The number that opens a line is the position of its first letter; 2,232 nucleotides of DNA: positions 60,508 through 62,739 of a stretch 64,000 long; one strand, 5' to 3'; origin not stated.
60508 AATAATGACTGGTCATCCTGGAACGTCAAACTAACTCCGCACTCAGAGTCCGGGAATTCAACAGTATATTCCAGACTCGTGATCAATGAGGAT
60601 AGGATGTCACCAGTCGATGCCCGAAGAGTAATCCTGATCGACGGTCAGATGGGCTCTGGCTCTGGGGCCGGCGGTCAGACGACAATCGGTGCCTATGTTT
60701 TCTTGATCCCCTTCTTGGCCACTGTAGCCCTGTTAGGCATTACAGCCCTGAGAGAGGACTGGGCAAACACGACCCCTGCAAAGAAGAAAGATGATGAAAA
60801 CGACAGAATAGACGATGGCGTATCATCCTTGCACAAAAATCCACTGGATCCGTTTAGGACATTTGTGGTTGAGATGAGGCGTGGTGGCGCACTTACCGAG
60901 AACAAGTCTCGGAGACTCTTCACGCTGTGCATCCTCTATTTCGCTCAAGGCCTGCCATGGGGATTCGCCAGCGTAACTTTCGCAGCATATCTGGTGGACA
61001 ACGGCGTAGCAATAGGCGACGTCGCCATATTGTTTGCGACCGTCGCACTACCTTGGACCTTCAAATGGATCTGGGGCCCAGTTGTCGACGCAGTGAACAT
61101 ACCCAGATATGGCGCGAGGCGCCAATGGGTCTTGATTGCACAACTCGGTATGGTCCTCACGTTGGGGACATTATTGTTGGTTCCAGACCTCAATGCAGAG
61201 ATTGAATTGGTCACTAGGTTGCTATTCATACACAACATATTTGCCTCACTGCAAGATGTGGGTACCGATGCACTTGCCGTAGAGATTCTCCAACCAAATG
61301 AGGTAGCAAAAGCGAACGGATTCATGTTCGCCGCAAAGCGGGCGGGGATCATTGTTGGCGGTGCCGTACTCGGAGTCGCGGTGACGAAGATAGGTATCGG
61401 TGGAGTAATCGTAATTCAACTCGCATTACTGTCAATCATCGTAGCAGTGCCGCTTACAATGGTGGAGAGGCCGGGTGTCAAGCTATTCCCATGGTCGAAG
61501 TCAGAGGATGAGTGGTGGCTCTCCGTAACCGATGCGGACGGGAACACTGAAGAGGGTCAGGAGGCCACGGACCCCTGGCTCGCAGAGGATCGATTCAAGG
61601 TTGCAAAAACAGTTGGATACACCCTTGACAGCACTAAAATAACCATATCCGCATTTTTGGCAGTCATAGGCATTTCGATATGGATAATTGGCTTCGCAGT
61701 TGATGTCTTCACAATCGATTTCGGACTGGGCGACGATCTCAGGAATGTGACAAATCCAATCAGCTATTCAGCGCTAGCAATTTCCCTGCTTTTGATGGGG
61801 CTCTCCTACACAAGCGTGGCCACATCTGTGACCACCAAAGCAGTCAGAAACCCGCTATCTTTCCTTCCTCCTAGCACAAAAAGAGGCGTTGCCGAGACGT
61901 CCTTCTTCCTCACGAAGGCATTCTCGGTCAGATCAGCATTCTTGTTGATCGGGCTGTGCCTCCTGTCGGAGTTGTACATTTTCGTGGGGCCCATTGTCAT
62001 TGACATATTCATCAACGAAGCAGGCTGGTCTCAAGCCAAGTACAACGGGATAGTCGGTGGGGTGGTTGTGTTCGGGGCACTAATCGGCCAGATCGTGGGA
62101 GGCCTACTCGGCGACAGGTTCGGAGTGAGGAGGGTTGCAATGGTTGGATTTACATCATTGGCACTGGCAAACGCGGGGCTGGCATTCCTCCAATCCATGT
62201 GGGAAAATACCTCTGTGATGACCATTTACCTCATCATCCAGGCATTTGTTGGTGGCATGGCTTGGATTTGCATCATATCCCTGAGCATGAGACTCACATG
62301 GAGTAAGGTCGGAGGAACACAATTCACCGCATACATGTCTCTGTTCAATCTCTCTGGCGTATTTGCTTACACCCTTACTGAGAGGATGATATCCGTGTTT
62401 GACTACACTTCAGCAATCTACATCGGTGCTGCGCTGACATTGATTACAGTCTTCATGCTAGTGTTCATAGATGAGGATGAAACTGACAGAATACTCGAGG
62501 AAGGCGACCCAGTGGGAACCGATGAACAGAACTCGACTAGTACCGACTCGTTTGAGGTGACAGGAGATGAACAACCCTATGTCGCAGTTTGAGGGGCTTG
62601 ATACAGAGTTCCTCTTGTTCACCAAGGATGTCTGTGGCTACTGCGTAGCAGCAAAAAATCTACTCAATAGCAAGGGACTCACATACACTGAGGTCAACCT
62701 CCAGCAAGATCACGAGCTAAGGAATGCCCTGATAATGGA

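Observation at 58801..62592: Extracellular subtilase covalently fused to an AmpG/PAT-family MFS permease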

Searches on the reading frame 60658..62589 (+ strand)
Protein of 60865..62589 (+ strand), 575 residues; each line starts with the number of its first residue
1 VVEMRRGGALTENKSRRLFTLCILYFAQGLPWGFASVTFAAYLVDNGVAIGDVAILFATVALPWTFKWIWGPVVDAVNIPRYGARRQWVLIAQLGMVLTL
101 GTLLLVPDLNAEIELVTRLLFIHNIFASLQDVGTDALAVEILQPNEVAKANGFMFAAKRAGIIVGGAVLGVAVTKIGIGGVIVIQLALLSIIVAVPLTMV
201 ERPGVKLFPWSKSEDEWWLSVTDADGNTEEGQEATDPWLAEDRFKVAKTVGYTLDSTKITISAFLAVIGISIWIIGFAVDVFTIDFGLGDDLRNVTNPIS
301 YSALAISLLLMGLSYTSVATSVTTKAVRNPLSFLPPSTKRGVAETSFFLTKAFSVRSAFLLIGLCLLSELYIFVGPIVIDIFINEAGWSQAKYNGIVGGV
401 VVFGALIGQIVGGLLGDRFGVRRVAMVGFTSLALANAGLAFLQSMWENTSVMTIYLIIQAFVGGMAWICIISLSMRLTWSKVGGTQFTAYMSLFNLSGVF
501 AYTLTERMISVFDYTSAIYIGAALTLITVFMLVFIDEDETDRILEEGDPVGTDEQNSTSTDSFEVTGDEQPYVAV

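Call 10: search_solved_structures(query=window:60865-62589:+, max_evalue=1, show_alignments=2)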
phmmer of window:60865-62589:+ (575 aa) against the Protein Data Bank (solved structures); distinct sequences matched with E-value up to 1: 13.
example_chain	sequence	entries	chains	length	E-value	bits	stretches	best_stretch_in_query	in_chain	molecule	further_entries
9j9z_A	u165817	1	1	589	2.7e-10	42.9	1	20-207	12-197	Muropeptide transporter,Soluble cytochrome b562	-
9m0s_A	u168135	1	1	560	3.7e-10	42.4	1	18-168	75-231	Acetyl-coenzyme A transporter 1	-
9mun_A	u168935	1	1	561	3.8e-10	42.4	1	18-168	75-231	Acetyl-coenzyme A transporter 1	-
9pvm_A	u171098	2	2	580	4e-10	42.3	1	18-168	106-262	Acetyl-coenzyme A transporter 1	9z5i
8zbb_A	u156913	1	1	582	5.8e-10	41.8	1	21-207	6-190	Muropeptide transporter,Soluble cytochrome b562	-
9c3f_A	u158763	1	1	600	8.6e-10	41.2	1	18-195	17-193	Anhydromuropeptide permease,Soluble cytochrome b562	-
8zgz_A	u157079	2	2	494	2.1e-09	40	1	20-197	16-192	Protein AmpG | Muropeptide transporter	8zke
8fvz_A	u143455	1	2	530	0.045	15.8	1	373-463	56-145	Phosphate transporter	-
7sp5_A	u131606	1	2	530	0.053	15.5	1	373-463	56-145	Phosphate transporter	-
9b48_B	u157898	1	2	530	0.054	15.5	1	373-463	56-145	Phosphate transporter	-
9b47_A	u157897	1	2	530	0.054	15.5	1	373-463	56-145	Phosphate transporter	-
9b49_A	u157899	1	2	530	0.071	15.1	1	373-463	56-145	Phosphate transporter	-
7esd_A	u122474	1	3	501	0.68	11.8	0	416-505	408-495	Genome polyprotein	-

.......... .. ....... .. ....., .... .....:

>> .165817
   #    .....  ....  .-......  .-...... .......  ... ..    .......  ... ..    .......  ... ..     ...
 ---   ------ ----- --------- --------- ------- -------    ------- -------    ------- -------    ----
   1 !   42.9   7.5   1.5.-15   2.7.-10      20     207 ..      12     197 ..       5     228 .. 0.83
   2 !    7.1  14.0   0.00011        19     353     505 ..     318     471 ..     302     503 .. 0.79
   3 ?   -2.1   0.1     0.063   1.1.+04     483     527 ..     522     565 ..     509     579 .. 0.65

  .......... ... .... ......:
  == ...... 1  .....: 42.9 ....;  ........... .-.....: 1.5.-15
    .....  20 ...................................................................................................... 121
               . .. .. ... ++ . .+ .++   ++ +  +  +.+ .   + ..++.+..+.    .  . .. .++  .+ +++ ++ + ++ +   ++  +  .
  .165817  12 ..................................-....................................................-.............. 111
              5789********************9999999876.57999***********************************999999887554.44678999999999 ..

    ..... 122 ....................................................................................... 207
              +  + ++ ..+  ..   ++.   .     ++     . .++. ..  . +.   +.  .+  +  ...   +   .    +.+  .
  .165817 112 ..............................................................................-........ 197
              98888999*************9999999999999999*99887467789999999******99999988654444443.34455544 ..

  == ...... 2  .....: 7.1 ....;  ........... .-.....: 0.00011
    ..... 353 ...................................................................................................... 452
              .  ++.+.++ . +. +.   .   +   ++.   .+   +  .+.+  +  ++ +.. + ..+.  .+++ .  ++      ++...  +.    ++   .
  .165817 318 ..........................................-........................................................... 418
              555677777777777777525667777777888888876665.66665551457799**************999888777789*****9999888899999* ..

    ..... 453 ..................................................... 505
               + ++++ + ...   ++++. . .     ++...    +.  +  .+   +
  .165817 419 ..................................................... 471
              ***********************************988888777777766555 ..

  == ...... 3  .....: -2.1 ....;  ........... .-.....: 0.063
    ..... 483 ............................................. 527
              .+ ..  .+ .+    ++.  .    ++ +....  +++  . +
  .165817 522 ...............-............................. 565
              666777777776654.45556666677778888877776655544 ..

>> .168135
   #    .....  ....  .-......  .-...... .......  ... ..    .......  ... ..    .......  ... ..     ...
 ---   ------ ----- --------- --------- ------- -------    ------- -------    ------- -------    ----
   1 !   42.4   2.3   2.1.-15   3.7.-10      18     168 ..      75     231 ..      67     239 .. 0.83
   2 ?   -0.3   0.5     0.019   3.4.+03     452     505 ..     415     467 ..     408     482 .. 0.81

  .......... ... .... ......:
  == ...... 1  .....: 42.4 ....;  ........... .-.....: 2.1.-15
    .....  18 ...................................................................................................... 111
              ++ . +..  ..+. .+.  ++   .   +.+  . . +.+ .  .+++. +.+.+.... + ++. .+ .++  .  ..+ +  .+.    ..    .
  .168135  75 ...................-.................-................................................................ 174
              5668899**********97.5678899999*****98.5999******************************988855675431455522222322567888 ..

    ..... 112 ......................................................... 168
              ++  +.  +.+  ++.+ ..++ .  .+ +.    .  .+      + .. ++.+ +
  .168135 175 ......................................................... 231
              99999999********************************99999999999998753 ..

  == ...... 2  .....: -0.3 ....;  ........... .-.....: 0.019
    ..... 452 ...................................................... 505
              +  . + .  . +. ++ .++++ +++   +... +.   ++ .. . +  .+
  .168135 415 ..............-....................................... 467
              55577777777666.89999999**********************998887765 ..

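Call 34: predict_structure(alignment_id=A2)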
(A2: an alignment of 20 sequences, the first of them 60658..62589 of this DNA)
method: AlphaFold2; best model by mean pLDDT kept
length: 644 residues; sequences in the alignment: 20
mean_pLDDT: 72.8   pTM: 0.72
mean pLDDT of the five models: 72.8, 71.9, 71.1, 65.0, 64.2
residues with pLDDT >= 90: 81; 70-90: 374; 50-70: 87; < 50: 102
segments of 3 or more residues with pLDDT < 50: 1-5, 39-65, 269-303, 616-644
pLDDT, mean of each block of 10 residues (from residue 1): 54 90 90 70 40 32 47 51 70 83 82 80 78 78 60 70 87 79 81 86 72 66 86 87 83 85 65 37 32 27 60 79 84 87 76 63 84 87 64 75 76 75 71 85 85 86 89 92 84 92 91 90 93 91 72 72 87 84 90 90 79 50 25 24 23
secondary structure, 60 per line:
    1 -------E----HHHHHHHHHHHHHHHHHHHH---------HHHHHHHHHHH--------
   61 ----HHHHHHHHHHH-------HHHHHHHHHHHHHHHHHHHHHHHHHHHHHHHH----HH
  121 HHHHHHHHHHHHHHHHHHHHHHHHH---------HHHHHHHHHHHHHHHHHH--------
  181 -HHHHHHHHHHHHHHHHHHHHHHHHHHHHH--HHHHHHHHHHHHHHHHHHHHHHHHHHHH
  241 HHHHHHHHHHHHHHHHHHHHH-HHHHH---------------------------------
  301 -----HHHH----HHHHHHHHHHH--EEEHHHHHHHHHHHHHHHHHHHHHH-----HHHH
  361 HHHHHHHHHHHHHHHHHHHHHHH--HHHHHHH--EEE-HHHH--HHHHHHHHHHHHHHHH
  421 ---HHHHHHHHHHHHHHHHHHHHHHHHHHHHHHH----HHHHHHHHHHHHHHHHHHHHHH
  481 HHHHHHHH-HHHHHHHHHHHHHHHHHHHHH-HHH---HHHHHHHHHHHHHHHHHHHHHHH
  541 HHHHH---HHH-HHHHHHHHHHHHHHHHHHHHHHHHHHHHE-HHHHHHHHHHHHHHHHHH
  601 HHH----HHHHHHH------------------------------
elements in order: H13-32 H42-52 H65-75 H83-114 H119-145 H155-172 H182-210 H213-261 H263-267 H306-309 H314-324 E327-329 H330-351 H357-383 H386-392 E395-397 H399-402 H405-420 H424-454 H459-488 H490-510 H518-545 H553-580 H583-603 H608-614

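Call 39: fold_search(model_id=the predicted structure, library=pdb)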
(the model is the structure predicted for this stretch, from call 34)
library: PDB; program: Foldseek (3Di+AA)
matches with E <= 10: 730; with E <= 0.001: 298
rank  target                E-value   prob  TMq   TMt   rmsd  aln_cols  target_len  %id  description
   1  9j9z_A                3.0e-12  1.00  0.48  0.51  14.7       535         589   20  Cryo-EM structure of Outward state Anhydromuropeptide permease (AmpG) complex with GlcNAc-1,6-anhMurNAc (released 2025-07-16)
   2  8zbb_A                2.9e-11  1.00  0.48  0.53  14.7       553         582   18  Cryo-EM structure of outward state Anhydromuropeptide permease (AmpG) G50W/L269W (released 2025-04-30)
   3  8zgz                  9.2e-09  1.00  0.50  0.67   7.4       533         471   16  Cryo-EM structure of inward state Anhydromuropeptide permease (AmpG) (released 2025-05-21)
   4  9pcb                  5.9e-08  1.00  0.46  0.67  13.6       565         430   11  Structure of Synaptic Vesicle Protein 2A Bound to UCB-J (released 2025-09-10)
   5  9c3f                  6.4e-08  1.00  0.46  0.58   8.2       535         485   15  Cryo-EM structure of E. coli AmpG (released 2024-12-18)
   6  8ufd_A                7.5e-08  1.00  0.48  0.63   8.7       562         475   12  Multidrug efflux pump MtEfpA bound with inhibitor BRD8000.3 (released 2024-09-11)
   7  8pnl_A                9.4e-08  1.00  0.46  0.59   9.3       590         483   13  Outward-open conformation of a Major Facilitator Superfamily (MFS) transporter MHAS2168, a homologue of Rv1410 from M. (released 2023-10-18)
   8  9oki                  1.6e-07  1.00  0.51  0.66  14.9       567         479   11  Cryo-EM structure of human SV2A in complex with UCBJ and UCB1244283 (released 2025-12-10)
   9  8x6x_A                2.0e-07  1.00  0.50  0.65   8.1       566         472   13  Structure of the multidrug efflux pump EfpA from M. tuberculosis complexed with lipids (released 2024-11-27)
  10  9ntc                  2.2e-07  1.00  0.49  0.71  13.6       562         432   12  Structure of Synaptic Vesicle Protein 2A Bound to Brivaracetam and UCB1244283 (released 2025-09-10)
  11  9pc9                  3.4e-07  1.00  0.48  0.69  12.8       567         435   11  Structure of Synaptic Vesicle Protein 2A Bound to UCB7361 (released 2025-09-10)
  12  8pnl_C                3.7e-07  1.00  0.47  0.60   8.5       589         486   13  Outward-open conformation of a Major Facilitator Superfamily (MFS) transporter MHAS2168, a homologue of Rv1410 from M. (released 2023-10-18)
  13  9m0s                  4.0e-07  1.00  0.42  0.61  18.6       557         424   14  Acetyl-CoA-bound SLC33A1 in a cytoplasm-facing conformation (released 2025-04-23)
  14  9bii_A                4.8e-07  1.00  0.47  0.62   8.9       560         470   12  Mycobacterium tuberculosis EFPA antiparallel dimer (released 2025-02-05)
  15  6m20_C                5.0e-07  1.00  0.44  0.57  12.2       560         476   13  Crystal structure of Plasmodium falciparum hexose transporter PfHT1 bound with glucose (released 2020-09-09)
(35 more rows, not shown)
